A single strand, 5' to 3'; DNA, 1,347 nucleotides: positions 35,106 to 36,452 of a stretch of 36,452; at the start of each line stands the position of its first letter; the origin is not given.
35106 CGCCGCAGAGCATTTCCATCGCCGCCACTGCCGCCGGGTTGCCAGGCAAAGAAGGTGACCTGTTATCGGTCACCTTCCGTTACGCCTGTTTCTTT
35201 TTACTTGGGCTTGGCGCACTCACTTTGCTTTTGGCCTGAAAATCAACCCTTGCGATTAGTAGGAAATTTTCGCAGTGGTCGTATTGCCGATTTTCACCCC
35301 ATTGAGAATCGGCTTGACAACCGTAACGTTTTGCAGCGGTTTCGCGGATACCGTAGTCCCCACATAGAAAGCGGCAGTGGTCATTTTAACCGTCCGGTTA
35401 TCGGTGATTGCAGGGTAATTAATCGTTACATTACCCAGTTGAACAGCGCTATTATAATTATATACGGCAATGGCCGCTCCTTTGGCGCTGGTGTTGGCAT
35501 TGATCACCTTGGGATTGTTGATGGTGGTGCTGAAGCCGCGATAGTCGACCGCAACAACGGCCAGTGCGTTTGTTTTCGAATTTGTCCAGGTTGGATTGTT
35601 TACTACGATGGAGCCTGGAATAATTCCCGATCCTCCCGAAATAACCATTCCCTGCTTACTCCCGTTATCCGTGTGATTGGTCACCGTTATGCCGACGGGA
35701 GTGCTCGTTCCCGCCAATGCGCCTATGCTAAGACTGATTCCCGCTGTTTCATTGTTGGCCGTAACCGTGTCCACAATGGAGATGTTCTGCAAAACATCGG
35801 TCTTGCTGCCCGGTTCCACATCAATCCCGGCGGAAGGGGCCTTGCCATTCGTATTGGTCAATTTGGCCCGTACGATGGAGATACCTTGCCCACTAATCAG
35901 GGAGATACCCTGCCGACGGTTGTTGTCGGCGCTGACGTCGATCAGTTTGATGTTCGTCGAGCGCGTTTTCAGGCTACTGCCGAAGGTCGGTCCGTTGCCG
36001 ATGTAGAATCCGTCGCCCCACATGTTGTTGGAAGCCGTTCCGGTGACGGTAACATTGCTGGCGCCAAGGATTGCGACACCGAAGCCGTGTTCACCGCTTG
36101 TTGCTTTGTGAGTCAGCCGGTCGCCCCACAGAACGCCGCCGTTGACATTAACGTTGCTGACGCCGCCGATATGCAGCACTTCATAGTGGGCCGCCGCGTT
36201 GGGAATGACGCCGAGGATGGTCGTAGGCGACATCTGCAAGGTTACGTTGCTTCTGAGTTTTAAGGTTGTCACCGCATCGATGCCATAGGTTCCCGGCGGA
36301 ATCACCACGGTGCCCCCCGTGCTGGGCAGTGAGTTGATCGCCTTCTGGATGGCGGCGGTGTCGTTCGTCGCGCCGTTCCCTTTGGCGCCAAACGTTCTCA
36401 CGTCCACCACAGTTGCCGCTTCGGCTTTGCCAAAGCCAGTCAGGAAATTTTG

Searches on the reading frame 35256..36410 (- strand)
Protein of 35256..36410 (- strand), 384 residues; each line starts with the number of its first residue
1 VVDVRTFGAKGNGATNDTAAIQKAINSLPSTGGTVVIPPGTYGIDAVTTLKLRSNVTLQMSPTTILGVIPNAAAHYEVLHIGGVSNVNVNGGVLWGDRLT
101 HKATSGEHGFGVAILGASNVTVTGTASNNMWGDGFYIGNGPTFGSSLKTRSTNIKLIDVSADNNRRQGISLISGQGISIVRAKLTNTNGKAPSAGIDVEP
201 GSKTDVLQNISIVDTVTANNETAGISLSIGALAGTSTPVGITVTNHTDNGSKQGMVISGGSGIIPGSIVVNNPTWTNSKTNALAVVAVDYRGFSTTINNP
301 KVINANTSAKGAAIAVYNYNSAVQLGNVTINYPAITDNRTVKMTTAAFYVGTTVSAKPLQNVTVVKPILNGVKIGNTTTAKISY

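Call 24: search_protein_families(library=pfam, proteins=[window:35256-36410:-], max_evalue=0.00001)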
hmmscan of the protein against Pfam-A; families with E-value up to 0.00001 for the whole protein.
window:35256-36410:- (384 aa): 1 family
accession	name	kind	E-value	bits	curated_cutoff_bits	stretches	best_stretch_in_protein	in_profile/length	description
PF12708.12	Pect-lyase_RHGA_epim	-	5.1e-14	53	27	1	2-258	2-193/213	Rhamnogalacturonase A/epimerase, pectate lyase-like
